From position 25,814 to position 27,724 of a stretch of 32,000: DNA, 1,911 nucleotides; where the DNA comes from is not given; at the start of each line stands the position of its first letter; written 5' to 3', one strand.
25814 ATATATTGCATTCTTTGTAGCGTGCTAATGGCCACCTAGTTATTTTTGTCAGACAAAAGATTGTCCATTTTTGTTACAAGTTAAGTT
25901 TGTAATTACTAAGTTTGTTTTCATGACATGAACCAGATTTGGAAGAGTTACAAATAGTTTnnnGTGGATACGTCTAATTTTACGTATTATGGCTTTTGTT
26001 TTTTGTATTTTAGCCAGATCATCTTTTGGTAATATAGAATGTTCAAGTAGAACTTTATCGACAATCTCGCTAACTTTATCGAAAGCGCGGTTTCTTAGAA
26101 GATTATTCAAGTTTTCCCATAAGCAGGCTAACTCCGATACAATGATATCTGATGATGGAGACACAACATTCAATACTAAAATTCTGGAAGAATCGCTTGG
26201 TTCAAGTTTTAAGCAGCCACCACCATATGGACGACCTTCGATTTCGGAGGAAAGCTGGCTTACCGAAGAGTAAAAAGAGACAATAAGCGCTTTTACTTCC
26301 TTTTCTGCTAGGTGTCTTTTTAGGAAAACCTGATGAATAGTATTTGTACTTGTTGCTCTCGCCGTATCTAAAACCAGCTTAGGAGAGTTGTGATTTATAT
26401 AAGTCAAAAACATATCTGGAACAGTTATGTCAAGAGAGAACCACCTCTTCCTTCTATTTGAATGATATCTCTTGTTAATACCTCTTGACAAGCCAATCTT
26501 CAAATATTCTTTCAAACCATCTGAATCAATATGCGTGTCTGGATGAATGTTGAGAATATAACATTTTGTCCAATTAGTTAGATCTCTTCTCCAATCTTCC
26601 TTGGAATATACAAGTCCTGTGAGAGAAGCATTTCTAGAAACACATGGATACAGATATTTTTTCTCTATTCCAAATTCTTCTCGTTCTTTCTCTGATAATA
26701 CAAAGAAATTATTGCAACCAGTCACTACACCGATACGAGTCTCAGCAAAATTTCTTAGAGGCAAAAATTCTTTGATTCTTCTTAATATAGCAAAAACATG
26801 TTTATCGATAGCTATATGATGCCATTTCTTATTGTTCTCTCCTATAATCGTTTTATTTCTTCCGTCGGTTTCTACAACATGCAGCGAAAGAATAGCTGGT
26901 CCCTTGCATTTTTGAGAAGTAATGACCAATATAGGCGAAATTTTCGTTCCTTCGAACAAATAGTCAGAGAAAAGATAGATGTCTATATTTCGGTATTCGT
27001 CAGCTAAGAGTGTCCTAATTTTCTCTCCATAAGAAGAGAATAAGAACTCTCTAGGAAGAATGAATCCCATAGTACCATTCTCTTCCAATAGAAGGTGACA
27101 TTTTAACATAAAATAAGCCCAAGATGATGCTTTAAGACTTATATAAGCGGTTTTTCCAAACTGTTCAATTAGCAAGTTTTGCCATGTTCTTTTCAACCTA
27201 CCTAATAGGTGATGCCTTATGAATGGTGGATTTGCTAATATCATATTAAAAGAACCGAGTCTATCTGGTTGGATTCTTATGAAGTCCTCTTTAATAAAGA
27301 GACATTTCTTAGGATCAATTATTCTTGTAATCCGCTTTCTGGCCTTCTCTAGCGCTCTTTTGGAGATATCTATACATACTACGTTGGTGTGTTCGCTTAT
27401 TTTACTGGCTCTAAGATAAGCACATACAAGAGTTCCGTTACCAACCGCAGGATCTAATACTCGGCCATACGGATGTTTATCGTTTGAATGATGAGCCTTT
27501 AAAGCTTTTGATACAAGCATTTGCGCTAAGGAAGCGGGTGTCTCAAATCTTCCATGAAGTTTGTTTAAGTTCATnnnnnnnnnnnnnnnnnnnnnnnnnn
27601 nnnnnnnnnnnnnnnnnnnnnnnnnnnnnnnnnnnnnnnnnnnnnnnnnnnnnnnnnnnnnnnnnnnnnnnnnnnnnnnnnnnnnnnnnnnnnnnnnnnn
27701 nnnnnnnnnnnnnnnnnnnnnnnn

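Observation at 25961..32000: DISARM-class-1-like operon with DrmB (DUF1998) and DrmC (PLD) fused into one 849-aa protein and translationally coupled to the adenine methyltransferase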

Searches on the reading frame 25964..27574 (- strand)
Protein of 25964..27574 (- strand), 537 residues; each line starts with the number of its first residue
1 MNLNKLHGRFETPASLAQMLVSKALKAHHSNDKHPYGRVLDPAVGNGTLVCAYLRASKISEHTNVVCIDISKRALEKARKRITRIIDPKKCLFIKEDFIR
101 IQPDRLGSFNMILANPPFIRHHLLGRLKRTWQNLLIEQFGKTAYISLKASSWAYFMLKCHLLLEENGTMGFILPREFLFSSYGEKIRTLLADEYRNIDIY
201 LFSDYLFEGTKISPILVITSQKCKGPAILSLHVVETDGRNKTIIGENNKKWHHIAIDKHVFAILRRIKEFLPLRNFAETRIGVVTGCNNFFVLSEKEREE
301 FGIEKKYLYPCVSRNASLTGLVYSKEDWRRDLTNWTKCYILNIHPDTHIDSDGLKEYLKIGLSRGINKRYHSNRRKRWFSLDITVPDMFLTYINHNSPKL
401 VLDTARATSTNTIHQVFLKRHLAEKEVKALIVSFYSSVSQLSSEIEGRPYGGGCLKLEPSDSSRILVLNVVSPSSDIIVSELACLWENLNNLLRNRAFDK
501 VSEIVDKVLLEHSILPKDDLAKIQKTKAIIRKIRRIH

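Call 6: search_protein_families(library=pfam, proteins=[window:25964-27574:-], max_evalue=0.1)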
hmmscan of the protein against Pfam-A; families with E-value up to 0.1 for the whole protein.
window:25964-27574:- (537 aa): 10 families
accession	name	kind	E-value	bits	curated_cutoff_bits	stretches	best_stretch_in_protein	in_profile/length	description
PF22837.1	M_Eco57I_C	-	3.7e-17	63.1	27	1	260-472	15-227/283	Type II methyltransferase M.Eco57I, C-terminal domain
PF07669.17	Eco57I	-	2.1e-13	51.2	25.3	1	71-204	35-167/171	Eco57I restriction-modification methylase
PF02384.22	N6_Mtase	-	5.6e-11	42.7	20.4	1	4-223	22-235/311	N-6 DNA Methylase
PF05175.20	MTS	-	2.3e-07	31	23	1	35-122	31-112/170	Methyltransferase small domain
PF13847.12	Methyltransf_31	-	1.4e-06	28.5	27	1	37-118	5-84/145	Methyltransferase domain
PF13649.12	Methyltransf_25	-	7.1e-06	27.1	27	1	39-115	1-71/97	Methyltransferase domain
PF01170.24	UPF0020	-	8.2e-05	22.8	22.3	1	60-164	74-173/197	RMKL-like, methyltransferase domain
PF08242.18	Methyltransf_12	-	0.00014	23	30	1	44-133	5-87/98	Methyltransferase domain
PF08241.18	Methyltransf_11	-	0.017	16.1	21.2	1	40-114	1-66/95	Methyltransferase domain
PF10237.15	N6-adenineMlase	-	0.045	13.9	23.2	1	64-141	53-121/166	Probable N6-adenine methyltransferase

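Call 7: search_protein_families(library=padloc, proteins=[window:25964-27574:-], max_evalue=0.1)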
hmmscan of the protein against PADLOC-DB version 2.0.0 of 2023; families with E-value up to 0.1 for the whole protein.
window:25964-27574:- (537 aa): 42 families (the best 25 are shown)
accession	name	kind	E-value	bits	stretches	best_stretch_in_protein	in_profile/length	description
PDLC03267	MTase_II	-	4.7e-95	317.5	1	3-529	9-530/539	Type II methyltransferase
PDLC03301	MTase_II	-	3.6e-45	152.6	1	5-509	72-574/604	Type II methyltransferase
PDLC03331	MTase_II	-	2.1e-32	110.6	2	266-512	287-533/541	Type II methyltransferase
PDLC03226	MTase_II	-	3.1e-27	93.4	1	4-223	13-237/579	Type II methyltransferase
PDLC03222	MTase_II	-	7.3e-25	85.6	1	36-468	155-580/602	Type II methyltransferase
PDLC04134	mad2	-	2e-18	64.5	1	3-220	266-444/492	mads_2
PDLC03328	MTase_II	-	1.2e-17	61.6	1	7-461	31-496/587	Type II methyltransferase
PDLC03366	MTase_II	-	1e-14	52.2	2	5-217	20-219/568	Type II methyltransferase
PDLC03248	MTase_II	-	6.7e-12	42.9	1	8-216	10-191/521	Type II methyltransferase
PDLC03250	MTase_II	-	3.9e-11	40.4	1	108-309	340-551/775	Type II methyltransferase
PDLC03356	MTase_II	-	6.2e-11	39.8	1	39-301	137-387/545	Type II methyltransferase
PDLC03313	MTase_II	-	7.6e-11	39.2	1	65-196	103-226/563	Type II methyltransferase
PDLC03604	REase_MTase_IIG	-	1.1e-10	38.2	1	107-300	533-737/1011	Type IIG restriction enzyme-methyltransferase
PDLC03335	MTase_II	-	2e-10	38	1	8-224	80-307/607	Type II methyltransferase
PDLC03348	MTase_II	-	5e-10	36.5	2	105-293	343-531/727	Type II methyltransferase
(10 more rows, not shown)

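Call 17: find_encoding_contigs(protein=window:25964-27574:-, flank=10000)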
Protein window:25964-27574:- (537 aa): no gene with exactly this product is on record in the collection.

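Call 18: search_protein_families(library=ncbifam, proteins=[window:25964-27574:-], max_evalue=0.1)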
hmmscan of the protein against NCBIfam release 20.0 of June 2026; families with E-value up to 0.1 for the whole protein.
window:25964-27574:- (537 aa): 16 families
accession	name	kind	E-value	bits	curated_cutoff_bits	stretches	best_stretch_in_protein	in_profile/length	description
TIGR02987.1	met_A_Alw26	exception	1.4e-14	53.7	353.5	1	6-120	2-124/523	Alw26I/Eco31I/Esp3I family type II restriction adenine-specific DNA-methyltransferase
TIGR03534.1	RF_mod_PrmC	equivalog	5.4e-10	39.1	199.1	1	18-123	74-171/253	peptide chain release factor N(5)-glutamine methyltransferase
TIGR03533.1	L3_gln_methyl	equivalog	2.3e-06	27.1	229.7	1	13-127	101-208/284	50S ribosomal protein L3 N(5)-glutamine methyltransferase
NF033452.1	BREX_1_MTaseX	exception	4.6e-06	24.8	500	1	109-207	508-598/1210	BREX-1 system adenine-specific DNA-methyltransferase PglX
TIGR00536.1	hemK_fam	subfamily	7.2e-06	25.3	115.5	1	18-122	99-196/286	HemK family protein methyltransferase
NF001244.0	PRK00216.1-5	equivalog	0.00011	21.6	216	1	31-101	47-112/236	bifunctional demethylmenaquinone methyltransferase/2-methoxy-6-polyprenyl-1,4-benzoquinol methylase UbiE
NF047738.1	antiphage_MADS2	equivalog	0.00067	18.1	720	0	2-82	305-380/654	methylation-associated defense system DNA methyltransferase MAD2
NF011529.0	PRK14968.1-3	equivalog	0.00069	19.1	162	1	37-119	36-109/198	putative methyltransferase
TIGR01934.1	MenG_MenH_UbiE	subfamily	0.0014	18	158.35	1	35-97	39-96/223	ubiquinone/menaquinone biosynthesis methyltransferase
NF047853.1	tRm6a37MtseTrmN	equivalog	0.0057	16.4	350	1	38-120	46-126/244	tRNA(1)(Val) (adenine(37)-N(6))-methyltransferase TrmN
NF007023.0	PRK09489.1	equivalog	0.0063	15.7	295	1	32-118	193-271/342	16S rRNA (guanine(1207)-N(2))-methyltransferase RsmC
NF011530.0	PRK14968.1-4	equivalog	0.016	14.5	243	1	34-119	38-110/202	putative methyltransferase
NF043040.1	corrin_prot_MT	hypoth_equivalog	0.035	13.5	180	1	34-112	40-114/216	corrinoid protein-associated methyltransferase CpaM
NF052510.1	methyltran_MpqE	exception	0.065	12.6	335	0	32-85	43-94/234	methyl-plastoquinone biosynthesis methyltransferase MpqE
TIGR04074.1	bacter_Hen1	equivalog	0.066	11.7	340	1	37-83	284-327/462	3' terminal RNA ribose 2'-O-methyltransferase Hen1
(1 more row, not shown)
